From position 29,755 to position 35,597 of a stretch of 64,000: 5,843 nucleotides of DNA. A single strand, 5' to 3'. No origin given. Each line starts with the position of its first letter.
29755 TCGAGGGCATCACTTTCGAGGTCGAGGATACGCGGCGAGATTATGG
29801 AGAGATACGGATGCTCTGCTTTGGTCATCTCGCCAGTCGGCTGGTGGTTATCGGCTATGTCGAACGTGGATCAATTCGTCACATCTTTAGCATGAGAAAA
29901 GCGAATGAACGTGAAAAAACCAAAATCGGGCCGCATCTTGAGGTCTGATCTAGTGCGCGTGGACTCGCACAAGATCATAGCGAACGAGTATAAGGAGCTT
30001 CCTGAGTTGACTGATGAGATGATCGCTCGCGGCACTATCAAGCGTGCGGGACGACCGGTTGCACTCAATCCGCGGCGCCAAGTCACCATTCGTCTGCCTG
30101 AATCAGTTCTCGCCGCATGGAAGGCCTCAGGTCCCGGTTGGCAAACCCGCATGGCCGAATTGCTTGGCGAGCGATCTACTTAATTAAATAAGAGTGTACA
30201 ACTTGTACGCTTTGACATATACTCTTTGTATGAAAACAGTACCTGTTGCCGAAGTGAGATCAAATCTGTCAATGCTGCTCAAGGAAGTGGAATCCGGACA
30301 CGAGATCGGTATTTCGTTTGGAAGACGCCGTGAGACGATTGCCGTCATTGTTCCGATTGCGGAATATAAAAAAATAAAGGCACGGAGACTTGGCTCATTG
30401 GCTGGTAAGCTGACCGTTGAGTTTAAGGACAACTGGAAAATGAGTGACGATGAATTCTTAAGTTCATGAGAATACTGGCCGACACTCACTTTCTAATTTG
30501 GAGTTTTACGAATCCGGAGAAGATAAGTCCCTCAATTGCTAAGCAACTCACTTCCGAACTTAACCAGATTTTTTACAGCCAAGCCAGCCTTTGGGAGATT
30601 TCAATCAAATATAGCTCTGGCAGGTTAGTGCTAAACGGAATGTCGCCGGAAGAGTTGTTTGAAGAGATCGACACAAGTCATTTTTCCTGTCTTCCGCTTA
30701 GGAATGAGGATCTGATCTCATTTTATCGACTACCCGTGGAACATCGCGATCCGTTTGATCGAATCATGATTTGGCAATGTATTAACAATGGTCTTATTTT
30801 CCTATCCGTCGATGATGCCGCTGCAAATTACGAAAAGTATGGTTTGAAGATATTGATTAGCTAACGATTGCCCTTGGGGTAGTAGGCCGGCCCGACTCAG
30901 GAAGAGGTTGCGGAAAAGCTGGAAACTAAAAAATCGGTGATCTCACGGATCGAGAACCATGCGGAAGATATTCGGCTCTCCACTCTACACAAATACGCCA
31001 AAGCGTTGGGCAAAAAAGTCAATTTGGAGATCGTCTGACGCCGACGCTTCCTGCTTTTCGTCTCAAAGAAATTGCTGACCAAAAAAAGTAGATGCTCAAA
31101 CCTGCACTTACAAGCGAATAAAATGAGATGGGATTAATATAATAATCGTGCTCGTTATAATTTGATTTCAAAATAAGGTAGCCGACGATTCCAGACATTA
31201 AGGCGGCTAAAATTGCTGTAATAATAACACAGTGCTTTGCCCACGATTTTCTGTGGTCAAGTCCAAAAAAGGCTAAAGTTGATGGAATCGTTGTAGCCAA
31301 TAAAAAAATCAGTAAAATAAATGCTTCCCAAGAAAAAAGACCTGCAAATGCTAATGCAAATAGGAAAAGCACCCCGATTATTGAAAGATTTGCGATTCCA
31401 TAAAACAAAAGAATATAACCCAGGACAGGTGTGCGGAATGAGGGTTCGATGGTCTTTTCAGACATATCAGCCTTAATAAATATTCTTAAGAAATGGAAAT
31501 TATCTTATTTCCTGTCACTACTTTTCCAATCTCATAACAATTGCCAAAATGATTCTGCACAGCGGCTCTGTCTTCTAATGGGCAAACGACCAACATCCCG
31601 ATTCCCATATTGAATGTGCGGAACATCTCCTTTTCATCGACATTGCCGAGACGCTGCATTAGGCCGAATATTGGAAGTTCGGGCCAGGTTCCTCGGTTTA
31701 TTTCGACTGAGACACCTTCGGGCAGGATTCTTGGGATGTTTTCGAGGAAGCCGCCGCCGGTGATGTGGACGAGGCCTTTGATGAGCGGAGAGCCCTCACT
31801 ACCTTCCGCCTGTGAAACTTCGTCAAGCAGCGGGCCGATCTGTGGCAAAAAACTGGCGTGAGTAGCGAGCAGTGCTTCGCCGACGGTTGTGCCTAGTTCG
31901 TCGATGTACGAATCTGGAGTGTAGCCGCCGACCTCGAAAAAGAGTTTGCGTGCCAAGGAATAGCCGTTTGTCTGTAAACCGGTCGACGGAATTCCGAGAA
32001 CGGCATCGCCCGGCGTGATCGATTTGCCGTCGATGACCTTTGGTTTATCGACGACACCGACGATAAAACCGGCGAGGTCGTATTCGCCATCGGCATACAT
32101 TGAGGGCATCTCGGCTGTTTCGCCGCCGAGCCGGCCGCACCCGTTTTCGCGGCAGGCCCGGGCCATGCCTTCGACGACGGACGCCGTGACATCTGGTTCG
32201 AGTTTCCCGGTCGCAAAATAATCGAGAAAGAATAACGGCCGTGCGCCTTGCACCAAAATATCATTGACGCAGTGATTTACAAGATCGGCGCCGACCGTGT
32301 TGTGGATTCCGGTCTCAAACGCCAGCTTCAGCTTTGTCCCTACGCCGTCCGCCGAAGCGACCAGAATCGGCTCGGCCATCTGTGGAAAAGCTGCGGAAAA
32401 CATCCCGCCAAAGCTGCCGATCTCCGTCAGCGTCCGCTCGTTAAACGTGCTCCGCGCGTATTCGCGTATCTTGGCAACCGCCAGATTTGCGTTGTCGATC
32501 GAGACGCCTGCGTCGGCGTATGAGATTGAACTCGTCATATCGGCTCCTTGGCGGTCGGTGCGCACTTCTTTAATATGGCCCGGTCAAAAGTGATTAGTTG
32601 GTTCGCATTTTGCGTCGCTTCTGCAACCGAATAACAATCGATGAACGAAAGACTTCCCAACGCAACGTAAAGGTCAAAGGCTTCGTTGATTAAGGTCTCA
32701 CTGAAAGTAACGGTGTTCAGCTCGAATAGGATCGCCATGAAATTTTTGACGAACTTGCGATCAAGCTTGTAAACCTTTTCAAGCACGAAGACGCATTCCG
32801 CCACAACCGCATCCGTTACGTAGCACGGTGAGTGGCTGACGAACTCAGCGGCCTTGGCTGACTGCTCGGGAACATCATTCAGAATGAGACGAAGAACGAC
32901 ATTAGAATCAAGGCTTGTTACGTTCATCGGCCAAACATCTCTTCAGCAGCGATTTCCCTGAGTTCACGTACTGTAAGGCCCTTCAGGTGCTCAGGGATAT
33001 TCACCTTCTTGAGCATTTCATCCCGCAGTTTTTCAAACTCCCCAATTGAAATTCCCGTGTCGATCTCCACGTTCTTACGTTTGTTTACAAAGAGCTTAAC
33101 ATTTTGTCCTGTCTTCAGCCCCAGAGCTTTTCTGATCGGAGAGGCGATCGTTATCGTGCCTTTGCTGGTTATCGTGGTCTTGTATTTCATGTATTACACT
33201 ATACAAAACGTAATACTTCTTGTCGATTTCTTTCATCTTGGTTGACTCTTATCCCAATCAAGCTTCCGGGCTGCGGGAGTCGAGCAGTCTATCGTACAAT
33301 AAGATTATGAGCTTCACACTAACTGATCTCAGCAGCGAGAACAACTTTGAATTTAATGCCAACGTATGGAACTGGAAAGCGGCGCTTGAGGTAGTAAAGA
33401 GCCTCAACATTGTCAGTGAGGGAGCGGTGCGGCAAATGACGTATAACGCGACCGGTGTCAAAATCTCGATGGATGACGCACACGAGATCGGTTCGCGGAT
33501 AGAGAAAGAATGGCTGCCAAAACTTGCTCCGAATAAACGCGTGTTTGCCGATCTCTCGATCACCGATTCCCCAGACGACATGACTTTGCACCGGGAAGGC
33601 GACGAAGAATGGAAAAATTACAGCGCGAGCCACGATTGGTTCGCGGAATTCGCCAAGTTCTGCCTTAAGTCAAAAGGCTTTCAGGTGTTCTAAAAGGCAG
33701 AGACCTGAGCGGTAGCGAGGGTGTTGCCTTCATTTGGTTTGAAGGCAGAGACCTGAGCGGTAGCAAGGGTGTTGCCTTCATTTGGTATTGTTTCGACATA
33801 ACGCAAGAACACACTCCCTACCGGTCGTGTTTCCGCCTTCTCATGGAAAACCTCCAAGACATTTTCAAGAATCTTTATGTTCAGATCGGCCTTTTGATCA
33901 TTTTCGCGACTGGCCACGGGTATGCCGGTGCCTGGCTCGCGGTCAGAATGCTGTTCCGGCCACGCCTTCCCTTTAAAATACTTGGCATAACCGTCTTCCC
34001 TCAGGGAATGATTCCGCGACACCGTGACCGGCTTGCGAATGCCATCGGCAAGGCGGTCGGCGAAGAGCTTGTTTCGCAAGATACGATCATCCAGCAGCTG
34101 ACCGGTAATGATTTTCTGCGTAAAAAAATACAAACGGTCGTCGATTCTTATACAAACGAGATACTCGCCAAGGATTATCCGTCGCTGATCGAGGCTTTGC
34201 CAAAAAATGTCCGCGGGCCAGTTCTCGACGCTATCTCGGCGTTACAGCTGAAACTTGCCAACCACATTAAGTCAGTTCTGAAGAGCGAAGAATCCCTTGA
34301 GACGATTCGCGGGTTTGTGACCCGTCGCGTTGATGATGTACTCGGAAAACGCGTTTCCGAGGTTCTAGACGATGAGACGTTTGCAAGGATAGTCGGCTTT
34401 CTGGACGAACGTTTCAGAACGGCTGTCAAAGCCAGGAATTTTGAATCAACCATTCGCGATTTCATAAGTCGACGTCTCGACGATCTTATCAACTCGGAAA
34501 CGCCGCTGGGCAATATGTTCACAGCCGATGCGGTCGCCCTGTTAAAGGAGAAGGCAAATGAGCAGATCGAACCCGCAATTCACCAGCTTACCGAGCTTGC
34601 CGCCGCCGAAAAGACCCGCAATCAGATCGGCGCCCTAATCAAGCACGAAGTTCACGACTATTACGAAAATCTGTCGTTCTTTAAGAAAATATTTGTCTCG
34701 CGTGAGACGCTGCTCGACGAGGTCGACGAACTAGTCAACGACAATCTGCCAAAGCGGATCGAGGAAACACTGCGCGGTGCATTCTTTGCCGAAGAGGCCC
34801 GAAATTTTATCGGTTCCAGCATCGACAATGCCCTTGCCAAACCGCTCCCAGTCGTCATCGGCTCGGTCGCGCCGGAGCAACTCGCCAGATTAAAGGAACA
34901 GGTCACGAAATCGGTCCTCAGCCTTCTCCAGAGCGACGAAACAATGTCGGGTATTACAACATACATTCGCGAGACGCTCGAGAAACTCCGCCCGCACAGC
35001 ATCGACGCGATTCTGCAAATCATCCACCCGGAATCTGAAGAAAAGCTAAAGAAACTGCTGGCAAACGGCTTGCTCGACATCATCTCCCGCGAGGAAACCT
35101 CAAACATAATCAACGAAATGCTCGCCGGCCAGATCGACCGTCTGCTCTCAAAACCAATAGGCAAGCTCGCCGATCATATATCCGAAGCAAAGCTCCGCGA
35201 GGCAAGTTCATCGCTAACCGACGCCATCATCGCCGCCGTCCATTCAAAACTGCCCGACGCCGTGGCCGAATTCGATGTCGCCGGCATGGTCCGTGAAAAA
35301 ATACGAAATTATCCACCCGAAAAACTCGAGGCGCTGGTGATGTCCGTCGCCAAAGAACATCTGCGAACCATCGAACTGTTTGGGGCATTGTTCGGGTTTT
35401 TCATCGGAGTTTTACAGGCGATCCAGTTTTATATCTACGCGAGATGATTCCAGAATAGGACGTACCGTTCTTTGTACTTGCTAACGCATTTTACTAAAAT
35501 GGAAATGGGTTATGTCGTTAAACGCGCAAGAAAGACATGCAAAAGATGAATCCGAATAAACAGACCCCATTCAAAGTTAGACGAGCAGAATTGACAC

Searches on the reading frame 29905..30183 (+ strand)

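Call 60: search_protein_families(library=pfam, proteins=[window:29905-30183:+], max_evalue=0.01)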
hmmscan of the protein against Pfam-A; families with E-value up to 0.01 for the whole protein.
window:29905-30183:+ (92 aa): 1 family
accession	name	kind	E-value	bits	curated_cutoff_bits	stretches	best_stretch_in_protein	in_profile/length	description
PF14384.12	BrnA_antitoxin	-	1.1e-13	51.8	26.1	1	32-88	2-65/68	BrnA antitoxin of type II toxin-antitoxin system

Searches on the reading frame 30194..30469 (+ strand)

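Call 60: search_protein_families(library=pfam, proteins=[window:30194-30469:+], max_evalue=0.01)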
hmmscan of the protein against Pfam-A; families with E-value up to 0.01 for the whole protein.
window:30194-30469:+ (91 aa): 1 family
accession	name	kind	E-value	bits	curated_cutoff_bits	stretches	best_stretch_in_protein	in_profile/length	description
PF02604.26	PhdYeFM_antitox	-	8.9e-09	35.4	29.8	1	13-63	1-50/74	Antitoxin Phd_YefM, type II toxin-antitoxin system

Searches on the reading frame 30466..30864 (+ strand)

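Call 60: search_protein_families(library=pfam, proteins=[window:30466-30864:+], max_evalue=0.01)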
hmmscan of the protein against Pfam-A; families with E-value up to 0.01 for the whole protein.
window:30466-30864:+ (132 aa): 1 family
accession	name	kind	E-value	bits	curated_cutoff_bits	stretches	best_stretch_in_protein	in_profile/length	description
PF01850.27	PIN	-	6.4e-08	33.7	23.6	1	3-122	1-117/120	PIN domain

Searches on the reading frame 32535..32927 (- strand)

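Call 60: search_protein_families(library=pfam, proteins=[window:32535-32927:-], max_evalue=0.01)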
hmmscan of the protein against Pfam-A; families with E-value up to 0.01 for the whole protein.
window:32535-32927:- (130 aa): 1 family
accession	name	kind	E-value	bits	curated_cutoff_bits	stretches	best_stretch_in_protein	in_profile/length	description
PF01850.27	PIN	-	1.1e-11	45.8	23.6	1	6-119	3-115/120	PIN domain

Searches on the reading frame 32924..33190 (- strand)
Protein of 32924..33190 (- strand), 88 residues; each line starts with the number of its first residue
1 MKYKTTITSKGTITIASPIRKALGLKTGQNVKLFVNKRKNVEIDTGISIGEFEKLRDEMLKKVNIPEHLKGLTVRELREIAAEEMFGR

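Call 60: search_protein_families(library=pfam, proteins=[window:32924-33190:-], max_evalue=0.01)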
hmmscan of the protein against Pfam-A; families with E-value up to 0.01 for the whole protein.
window:32924-33190:- (88 aa): 1 family
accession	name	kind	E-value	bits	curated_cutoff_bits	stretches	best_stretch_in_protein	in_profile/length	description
PF04014.23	MazE_antitoxin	-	0.00058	20.2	24.7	1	5-39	2-36/48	Antidote-toxin recognition MazE, bacterial antitoxin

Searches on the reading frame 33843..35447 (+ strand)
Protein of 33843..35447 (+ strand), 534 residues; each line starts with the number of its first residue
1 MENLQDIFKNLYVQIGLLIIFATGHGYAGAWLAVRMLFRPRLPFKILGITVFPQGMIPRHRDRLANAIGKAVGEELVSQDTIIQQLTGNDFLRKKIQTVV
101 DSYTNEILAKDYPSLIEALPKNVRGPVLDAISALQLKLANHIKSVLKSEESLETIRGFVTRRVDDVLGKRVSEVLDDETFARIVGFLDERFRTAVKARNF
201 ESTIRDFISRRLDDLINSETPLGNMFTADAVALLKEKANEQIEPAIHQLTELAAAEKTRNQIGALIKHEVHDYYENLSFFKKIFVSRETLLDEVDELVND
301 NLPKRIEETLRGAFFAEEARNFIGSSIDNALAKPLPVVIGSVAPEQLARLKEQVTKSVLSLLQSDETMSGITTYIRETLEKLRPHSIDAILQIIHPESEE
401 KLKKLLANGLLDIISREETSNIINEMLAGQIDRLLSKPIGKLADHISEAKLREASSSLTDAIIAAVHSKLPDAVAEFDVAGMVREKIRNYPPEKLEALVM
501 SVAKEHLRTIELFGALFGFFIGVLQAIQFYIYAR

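Call 3: search_protein_families(library=pfam, proteins=[window:33843-35447:+], max_evalue=0.01)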
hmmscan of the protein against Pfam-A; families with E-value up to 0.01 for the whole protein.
window:33843-35447:+ (534 aa): 1 family
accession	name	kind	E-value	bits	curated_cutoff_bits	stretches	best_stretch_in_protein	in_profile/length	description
PF04286.17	DUF445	-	8.7e-33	115.1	33.8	3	26-252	7-214/368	Protein of unknown function (DUF445)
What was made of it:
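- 33843..35447 (+): DUF445 protein with one predicted hydrophobic segment at its C-terminus. It is the conserved upstream neighbour. In relatives its stop overlaps the start of the kinase or fusion gene. Pfam (call 3).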

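Call 44: search_protein_families(library=padloc, proteins=[window:33843-35447:+], max_evalue=0.001)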
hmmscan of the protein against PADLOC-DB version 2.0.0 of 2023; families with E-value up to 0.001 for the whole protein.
window:33843-35447:+ (534 aa): 1 family
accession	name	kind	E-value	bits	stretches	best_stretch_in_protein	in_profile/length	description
PDLC05079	PDC-S73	-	0.00035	17.5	0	357-504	547-691/752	-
